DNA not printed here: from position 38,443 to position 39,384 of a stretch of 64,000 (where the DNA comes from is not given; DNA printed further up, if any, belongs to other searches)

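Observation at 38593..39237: Phage-encoded small alarmone hydrolase (SpoT/Mesh1 HD domain)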

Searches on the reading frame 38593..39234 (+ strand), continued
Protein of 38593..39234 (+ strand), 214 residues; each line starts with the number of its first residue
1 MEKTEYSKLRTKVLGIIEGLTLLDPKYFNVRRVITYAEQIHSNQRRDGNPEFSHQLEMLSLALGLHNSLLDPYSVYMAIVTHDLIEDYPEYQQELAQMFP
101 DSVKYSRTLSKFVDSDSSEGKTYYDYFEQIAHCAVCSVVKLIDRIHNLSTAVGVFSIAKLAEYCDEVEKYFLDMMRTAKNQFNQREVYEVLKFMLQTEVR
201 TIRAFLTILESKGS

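Call 26: search_dna_similar(query=P0097, collection=phages, mode=protein, max_evalue=1, max_rows=60, rows=spread)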
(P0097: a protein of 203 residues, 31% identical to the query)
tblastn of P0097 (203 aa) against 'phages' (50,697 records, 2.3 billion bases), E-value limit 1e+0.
Records with a match: 119; places in all: 120; records where one place covers at least 80% of the query: 47.
Best place of each record, by identity: <60% 119.
By first word of the organism name: Bacillus 30; Bacteriophage 18; Aeromonas 11; Klebsiella 10; Erwinia 8; Salmonella 7; Pseudomonas 5; Yersinia 4; Listeria 4; uncultured 3; and 13 more.
By host as written in the record: - 28; Bacillus anthracis Sterne 8; Bacillus anthracis 6; Aeromonas hydrophila BIOTECH 10089 6; Klebsiella pneumoniae 5; Pseudomonas putida KT2440 and Paw85 5; Bacillus cereus 4; Listeria monocytogenes 4; and 35 more.
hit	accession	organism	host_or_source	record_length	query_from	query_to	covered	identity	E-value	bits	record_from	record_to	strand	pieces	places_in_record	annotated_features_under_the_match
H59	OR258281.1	Xanthomonas phage XaC1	Xanthomonas vesicatoria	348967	1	194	96%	33.3%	2e-22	100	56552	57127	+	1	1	hypothetical protein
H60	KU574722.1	Pectobacterium phage vB_PcaM_CBB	Pectobacterium carotovorum subsp. ...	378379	1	182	90%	31.7%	3e-20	94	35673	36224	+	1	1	hypothetical protein (x2)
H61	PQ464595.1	Erwinia phage Kaldavass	Erwinia aphidicola W09_2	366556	1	182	90%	31.4%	6e-19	90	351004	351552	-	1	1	hypothetical protein (x2)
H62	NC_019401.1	Cronobacter phage vB_CsaM_GAP32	Cronobacter sakazakii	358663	1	182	90%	31.2%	2e-20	94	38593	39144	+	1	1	hypothetical protein (x2)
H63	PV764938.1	Sinorhizobium phage Phosso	Sinohrizobium meliloti NRRL L-50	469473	23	202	89%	30.7%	7e-16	81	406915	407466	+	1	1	hypothetical protein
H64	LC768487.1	Klebsiella phage phiKp_21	Klebsiella pneumoniae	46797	4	177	86%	31.7%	3e-19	91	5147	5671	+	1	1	hypothetical protein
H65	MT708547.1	Klebsiella phage Muenster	Klebsiella pneumoniae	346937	4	177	86%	31.7%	3e-19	91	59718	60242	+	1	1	putative phosphohydrolase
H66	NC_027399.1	Klebsiella phage K64-1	Klebsiella pneumoniae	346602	4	177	86%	31.7%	4e-19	90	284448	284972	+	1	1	phosphohydrolase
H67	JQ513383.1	Klebsiella phage vB_KleM_RaK2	Klebsiella sp.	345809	4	177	86%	31.7%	5e-19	90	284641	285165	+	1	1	hypothetical protein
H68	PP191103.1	Salmonella phage PHA46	Salmonella enterica subsp. enterica ...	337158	1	182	90%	29.5%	4e-16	81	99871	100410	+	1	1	hypothetical protein (x2)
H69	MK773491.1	Salmonella phage 7t3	Salmonella enterica subsp. enterica ...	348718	1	182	90%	29.5%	4e-16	81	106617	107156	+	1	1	hypothetical protein (x2)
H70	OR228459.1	Klebsiella phage fENko-Kae01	Klebsiella aerogenes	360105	1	182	90%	29.5%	4e-16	81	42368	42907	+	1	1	hypothetical protein (x2)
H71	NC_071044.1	Bacillus phage vB_BanS_Nate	Bacillus anthracis Sterne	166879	18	194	87%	30.3%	2e-9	62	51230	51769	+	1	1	SpoT-like bifunctional (p)ppGpp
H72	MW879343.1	Erwinia phage pEa_SNUABM_44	Erwinia amylovora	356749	5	181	87%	29.8%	5e-18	87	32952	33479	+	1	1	hypothetical protein (x2)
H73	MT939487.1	Erwinia phage pEa_SNUABM_47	Erwinia amylovora SNUABM_01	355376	5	181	87%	29.8%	6e-18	87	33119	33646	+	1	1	hypothetical protein (x2)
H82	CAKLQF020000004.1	Acinetobacter phage MD-2021a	not known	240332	25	173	73%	30.6%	1e-11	69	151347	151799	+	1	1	spoT_1: guanosine-3',5'-bis(diphosphate) 3'-pyrophosphohydrolase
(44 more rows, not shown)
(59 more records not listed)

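Call 27: predict_structure(alignment_id=A1)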
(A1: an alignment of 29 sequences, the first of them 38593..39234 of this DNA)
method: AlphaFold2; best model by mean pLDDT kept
length: 214 residues; sequences in the alignment: 29
mean_pLDDT: 91.1   pTM: 0.88
mean pLDDT of the five models: 91.1, 91.1, 91.1, 90.4, 89.6
residues with pLDDT >= 90: 154; 70-90: 47; 50-70: 10; < 50: 3
segments of 3 or more residues with pLDDT < 50: none
pLDDT, mean of each block of 10 residues (from residue 1): 76 97 97 94 74 92 98 98 89 92 91 76 93 98 95 85 95 97 97 97 91 69
secondary structure, 60 per line:
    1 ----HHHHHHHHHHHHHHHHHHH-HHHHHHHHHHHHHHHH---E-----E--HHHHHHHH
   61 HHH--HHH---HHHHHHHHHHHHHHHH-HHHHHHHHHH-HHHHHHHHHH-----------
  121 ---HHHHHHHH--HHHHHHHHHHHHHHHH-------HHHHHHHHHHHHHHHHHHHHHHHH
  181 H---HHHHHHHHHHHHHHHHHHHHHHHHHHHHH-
elements in order: H5-23 H25-40 H53-63 H72-87 H89-98 H100-109 H124-131 H134-149 H157-181 H185-213

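Call 33: fold_search(model_id=the predicted structure, library=pdb)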
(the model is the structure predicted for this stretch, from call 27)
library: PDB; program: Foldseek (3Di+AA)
matches with E <= 10: 475; with E <= 0.001: 10
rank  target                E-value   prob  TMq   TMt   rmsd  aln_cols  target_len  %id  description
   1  7qpr_A                3.2e-04  1.00  0.69  0.24   4.2       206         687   22  Structure of full length SpoT (released 2023-01-18)
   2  6z3n_AAA              3.4e-04  1.00  0.65  0.78   4.1       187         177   21  Apo Structure of a Hydrolase from Pseudomonas aeruginosa PAO1 (released 2021-06-09)
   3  7qoc_A                3.9e-04  1.00  0.58  0.64   4.5       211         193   17  Se-Met derivative structure of a small alarmone hydrolase (RelH) from Corynebacterium glutamicum (released 2022-07-13)
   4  7qpr_B                5.0e-04  1.00  0.68  0.24   4.2       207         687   22  Structure of full length SpoT (released 2023-01-18)
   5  7p1y_AAA              6.3e-04  1.00  0.60  0.73   4.3       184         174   18  A small alarmone hydrolase TdActApo2 mutant - T78N (released 2022-07-13)
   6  7qpr_D                6.6e-04  1.00  0.69  0.24   4.2       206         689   21  Structure of full length SpoT (released 2023-01-18)
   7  6z3o_AAA              6.9e-04  1.00  0.65  0.77   4.0       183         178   21  The E74Q mutant of Small Alarmone Hydrolase SAH from Pseudomonas aeruginosa PAO1 (released 2021-01-27)
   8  7qod_A                6.9e-04  1.00  0.59  0.65   4.3       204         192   18  Native structure of a small alarmone hydrolase (RelH) from Corynebacterium glutamicum (released 2022-07-13)
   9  7qoc_B                8.4e-04  1.00  0.56  0.63   4.4       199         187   17  Se-Met derivative structure of a small alarmone hydrolase (RelH) from Corynebacterium glutamicum (released 2022-07-13)
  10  7qpr_C                9.2e-04  1.00  0.68  0.24   4.0       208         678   21  Structure of full length SpoT (released 2023-01-18)
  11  7p1y_DDD              1.1e-03  1.00  0.58  0.70   4.4       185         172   18  A small alarmone hydrolase TdActApo2 mutant - T78N (released 2022-07-13)
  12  7p1y_BBB              1.3e-03  1.00  0.58  0.71   4.3       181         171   18  A small alarmone hydrolase TdActApo2 mutant - T78N (released 2022-07-13)
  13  6yvc_D                1.3e-03  1.00  0.61  0.74   3.8       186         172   19  Crystal structure of the small alarmone hydrolase (SAH) of Pseudomonas aeruginosa (released 2021-05-12)
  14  6yvc_B                1.6e-03  1.00  0.66  0.80   3.3       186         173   20  Crystal structure of the small alarmone hydrolase (SAH) of Pseudomonas aeruginosa (released 2021-05-12)
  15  6yvc_A                1.6e-03  1.00  0.61  0.73   4.4       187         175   19  Crystal structure of the small alarmone hydrolase (SAH) of Pseudomonas aeruginosa (released 2021-05-12)
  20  6s2t                  2.5e-03  1.00  0.62  0.40   5.7       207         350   18  Structure of the N-terminal catalytic region of T. thermophilus Rel bound to ppGpp (released 2020-07-08)
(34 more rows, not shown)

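Call 37: get_annotated_region(hit=H49, flank=7000)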
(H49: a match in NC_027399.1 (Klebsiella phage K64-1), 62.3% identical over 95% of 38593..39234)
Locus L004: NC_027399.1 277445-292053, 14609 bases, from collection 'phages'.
description: Klebsiella phage K64-1 DNA, complete genome.
organism: Klebsiella phage K64-1 (NCBI taxid 1439894)
taxonomy: Viruses; Duplodnaviria; Heunggongvirae; Uroviricota; Caudoviricetes; Alcyoneusvirus; Alcyoneusvirus K641
host: Klebsiella pneumoniae; source: -; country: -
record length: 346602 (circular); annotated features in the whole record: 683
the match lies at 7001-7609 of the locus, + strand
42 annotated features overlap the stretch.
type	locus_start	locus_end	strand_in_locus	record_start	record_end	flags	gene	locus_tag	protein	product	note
CDS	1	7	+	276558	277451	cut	-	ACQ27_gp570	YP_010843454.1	hypothetical protein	-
CDS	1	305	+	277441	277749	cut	-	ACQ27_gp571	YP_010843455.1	hypothetical protein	-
CDS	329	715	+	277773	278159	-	-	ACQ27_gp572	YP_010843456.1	hypothetical protein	-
CDS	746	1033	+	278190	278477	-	-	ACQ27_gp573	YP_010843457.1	hypothetical protein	-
CDS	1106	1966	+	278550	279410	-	-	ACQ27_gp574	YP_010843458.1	secreted protein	-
CDS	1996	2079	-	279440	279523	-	-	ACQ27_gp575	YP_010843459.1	hypothetical protein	-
CDS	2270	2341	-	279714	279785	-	-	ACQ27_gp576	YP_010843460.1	hypothetical protein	-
CDS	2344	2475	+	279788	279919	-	-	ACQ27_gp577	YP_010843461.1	hypothetical protein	-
CDS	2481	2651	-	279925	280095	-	-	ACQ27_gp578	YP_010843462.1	hypothetical protein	-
CDS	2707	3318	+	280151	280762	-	-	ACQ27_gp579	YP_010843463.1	hypothetical protein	-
CDS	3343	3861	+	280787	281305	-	-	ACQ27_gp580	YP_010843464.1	DNA methyltransferase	-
CDS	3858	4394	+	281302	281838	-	-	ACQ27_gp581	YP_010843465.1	nucleotidyltransferase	-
CDS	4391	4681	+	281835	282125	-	-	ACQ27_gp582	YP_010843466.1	hypothetical protein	-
CDS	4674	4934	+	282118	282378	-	-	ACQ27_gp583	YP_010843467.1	hypothetical protein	-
CDS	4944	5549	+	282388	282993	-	-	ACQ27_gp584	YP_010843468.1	hypothetical protein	-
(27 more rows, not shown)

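Call 38: get_annotated_region(hit=H54, flank=7000)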
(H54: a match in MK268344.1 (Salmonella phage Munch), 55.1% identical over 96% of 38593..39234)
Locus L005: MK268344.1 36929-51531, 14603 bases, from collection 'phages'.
description: Salmonella phage Munch, complete genome.
organism: Salmonella phage Munch (NCBI taxid 2500169)
taxonomy: Viruses; Duplodnaviria; Heunggongvirae; Uroviricota; Caudoviricetes
host: Salmonella; source: cattle feedlot in south Texas; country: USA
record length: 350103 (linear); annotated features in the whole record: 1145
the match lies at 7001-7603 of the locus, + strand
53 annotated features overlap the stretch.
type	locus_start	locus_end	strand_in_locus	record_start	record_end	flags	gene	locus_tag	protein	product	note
CDS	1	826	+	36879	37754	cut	-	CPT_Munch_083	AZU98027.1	hypothetical protein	-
regulatory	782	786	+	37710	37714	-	-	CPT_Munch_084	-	ribosome_binding_site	CPT_Munch_084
CDS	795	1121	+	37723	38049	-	-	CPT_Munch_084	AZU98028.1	hypothetical protein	-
regulatory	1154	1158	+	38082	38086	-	-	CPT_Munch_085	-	ribosome_binding_site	CPT_Munch_085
CDS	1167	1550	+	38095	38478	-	-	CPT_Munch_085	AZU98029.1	hypothetical protein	-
regulatory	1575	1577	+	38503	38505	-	-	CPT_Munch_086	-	ribosome_binding_site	CPT_Munch_086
CDS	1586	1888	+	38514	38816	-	-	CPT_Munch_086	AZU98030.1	hypothetical protein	-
regulatory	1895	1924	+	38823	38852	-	-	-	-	terminator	-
regulatory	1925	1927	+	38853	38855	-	-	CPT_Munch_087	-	ribosome_binding_site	CPT_Munch_087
CDS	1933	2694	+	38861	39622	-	-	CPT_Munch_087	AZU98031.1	hypothetical protein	-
regulatory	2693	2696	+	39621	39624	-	-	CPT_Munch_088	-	ribosome_binding_site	CPT_Munch_088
CDS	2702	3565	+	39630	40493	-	-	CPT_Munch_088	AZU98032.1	hypothetical protein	-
regulatory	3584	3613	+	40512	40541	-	-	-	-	terminator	-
regulatory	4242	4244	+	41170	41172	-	-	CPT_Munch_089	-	ribosome_binding_site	CPT_Munch_089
CDS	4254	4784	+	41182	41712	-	-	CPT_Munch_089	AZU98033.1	hypothetical protein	-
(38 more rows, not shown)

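Call 39: get_annotated_region(hit=H57, flank=7000)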
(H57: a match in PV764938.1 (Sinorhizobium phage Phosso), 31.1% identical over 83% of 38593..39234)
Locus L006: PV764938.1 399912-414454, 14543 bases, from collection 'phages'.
description: Sinorhizobium phage Phosso, complete genome.
organism: Sinorhizobium phage Phosso (NCBI taxid 3435197)
taxonomy: Viruses
host: Sinohrizobium meliloti NRRL L-50; source: soil; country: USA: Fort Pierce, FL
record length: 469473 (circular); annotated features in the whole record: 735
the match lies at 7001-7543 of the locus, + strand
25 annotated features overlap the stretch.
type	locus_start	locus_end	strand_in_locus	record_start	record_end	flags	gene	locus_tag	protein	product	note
CDS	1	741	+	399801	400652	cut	-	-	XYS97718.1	hypothetical protein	564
CDS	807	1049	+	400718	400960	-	-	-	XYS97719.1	hypothetical protein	565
CDS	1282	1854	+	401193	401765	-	-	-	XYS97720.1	ribosome recycling factor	566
CDS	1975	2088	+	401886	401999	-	-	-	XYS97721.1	hypothetical protein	567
CDS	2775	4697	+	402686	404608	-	-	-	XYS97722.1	threonyl-tRNA synthetase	568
CDS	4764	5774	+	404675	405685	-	-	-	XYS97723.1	hypothetical protein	569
CDS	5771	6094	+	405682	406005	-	-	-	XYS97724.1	hypothetical protein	570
CDS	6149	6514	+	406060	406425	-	-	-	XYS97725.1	hypothetical protein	571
CDS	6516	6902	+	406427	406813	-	-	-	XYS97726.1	hypothetical protein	572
CDS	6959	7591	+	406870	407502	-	-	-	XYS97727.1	hypothetical protein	573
CDS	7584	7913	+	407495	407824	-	-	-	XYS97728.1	hypothetical protein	574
CDS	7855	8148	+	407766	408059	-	-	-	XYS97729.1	hypothetical protein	575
CDS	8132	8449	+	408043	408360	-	-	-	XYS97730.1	hypothetical protein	576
CDS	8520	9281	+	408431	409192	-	-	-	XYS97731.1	hypothetical protein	577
CDS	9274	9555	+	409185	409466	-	-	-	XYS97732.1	hypothetical protein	578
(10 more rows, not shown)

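Call 40: get_annotated_region(hit=H58, flank=7000)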
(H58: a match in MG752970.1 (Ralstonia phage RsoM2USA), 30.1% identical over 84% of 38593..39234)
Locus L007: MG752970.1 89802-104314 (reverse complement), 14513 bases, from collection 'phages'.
description: Ralstonia phage RsoM2USA, complete genome.
organism: Ralstonia phage RsoM2USA (NCBI taxid 2070027)
taxonomy: Viruses; Duplodnaviria; Heunggongvirae; Uroviricota; Caudoviricetes
host: Ralstonia solanacearum; source: soil; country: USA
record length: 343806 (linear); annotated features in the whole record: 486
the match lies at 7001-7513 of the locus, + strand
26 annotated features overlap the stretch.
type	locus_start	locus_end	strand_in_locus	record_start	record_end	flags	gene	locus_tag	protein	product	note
CDS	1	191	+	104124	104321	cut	-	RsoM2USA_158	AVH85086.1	hypothetical protein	-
CDS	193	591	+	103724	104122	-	-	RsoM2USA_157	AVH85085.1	hypothetical protein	-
CDS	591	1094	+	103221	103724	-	-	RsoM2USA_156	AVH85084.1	hypothetical protein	-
CDS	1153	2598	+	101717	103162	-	-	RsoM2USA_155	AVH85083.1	hypothetical protein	-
CDS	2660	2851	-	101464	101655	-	-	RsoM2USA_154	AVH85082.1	hypothetical protein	-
CDS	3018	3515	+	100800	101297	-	-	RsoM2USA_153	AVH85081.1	hypothetical protein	-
CDS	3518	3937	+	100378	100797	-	-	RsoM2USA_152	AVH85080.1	hypothetical protein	-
CDS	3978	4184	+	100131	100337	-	-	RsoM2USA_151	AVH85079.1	hypothetical protein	-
CDS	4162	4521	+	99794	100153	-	-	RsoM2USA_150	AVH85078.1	hypothetical protein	-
CDS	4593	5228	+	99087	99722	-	-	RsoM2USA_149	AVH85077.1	hypothetical protein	-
CDS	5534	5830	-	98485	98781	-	-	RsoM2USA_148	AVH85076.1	hypothetical protein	-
CDS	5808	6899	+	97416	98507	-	-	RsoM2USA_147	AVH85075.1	hypothetical protein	-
CDS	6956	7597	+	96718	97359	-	-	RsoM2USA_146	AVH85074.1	hypothetical protein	-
CDS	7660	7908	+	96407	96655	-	-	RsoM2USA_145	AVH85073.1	hypothetical protein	-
CDS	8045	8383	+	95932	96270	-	-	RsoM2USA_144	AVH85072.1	hypothetical protein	-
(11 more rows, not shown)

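Call 44: find_encoding_contigs(protein=P0097, flank=8000, max_places=3)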
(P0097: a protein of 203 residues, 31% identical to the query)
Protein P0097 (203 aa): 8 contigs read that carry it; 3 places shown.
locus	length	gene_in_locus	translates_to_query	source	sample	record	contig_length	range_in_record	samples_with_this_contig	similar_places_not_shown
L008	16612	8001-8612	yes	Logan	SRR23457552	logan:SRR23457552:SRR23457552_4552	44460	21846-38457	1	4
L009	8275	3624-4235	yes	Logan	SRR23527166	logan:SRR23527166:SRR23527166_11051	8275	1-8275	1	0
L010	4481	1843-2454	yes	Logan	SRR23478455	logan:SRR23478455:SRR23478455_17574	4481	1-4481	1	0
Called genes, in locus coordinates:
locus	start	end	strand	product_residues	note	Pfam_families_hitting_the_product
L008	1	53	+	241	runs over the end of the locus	-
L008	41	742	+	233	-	-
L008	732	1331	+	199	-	-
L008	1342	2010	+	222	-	-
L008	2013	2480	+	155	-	-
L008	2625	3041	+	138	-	-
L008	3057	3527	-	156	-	-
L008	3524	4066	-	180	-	PF13521:AAA_28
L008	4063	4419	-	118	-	PF20274:cREC_REC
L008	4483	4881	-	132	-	-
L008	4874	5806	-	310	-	-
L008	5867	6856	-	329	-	PF25145:NfeD1b_N (weak), PF01343:Peptidase_S49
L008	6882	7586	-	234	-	-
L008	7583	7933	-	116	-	-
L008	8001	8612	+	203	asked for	PF13328:HD_4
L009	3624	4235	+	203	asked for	PF13328:HD_4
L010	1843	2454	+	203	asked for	PF13328:HD_4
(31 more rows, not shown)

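Call 45: find_encoding_contigs(protein=P0096, flank=8000, max_places=2)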
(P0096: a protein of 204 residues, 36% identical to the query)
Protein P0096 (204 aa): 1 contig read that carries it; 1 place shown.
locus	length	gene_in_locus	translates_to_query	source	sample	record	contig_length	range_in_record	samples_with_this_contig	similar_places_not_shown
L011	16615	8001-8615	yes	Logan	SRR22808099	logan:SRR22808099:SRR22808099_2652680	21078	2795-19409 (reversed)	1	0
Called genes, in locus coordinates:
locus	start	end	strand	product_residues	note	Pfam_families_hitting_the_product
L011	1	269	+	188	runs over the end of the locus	-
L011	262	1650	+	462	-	PF00990:GGDEF, PF00563:EAL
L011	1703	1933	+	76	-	-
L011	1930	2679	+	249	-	-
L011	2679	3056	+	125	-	-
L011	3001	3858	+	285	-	-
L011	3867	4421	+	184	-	PF00692:dUTPase, PF22769:DCD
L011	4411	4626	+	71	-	-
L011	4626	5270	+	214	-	-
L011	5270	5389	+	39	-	-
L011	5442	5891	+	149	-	PF00156:Pribosyltran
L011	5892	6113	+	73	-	-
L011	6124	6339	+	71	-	-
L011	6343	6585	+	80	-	-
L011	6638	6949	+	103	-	PF11333:DUF3135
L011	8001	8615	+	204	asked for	PF13328:HD_4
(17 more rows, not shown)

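Call 46: find_encoding_contigs(protein=P0091, flank=8000, max_places=2)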
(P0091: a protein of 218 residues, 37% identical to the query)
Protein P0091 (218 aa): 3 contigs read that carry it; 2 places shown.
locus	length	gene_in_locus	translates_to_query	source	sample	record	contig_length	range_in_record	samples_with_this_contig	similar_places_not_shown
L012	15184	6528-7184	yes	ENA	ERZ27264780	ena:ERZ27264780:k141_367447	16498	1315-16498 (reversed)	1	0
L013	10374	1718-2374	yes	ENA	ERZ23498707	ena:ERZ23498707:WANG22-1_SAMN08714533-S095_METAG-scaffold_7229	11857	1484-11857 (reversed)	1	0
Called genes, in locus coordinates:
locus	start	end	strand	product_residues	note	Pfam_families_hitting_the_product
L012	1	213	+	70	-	?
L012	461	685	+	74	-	-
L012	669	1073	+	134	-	-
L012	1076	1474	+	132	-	-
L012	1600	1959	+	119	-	-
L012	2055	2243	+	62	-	-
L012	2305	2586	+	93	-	-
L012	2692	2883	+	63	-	-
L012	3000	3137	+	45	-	-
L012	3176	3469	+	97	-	-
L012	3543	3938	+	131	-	-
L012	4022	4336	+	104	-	-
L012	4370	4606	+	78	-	-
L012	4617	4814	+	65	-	-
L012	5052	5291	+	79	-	-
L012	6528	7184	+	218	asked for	PF13328:HD_4 (faint)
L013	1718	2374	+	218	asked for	PF13328:HD_4 (faint)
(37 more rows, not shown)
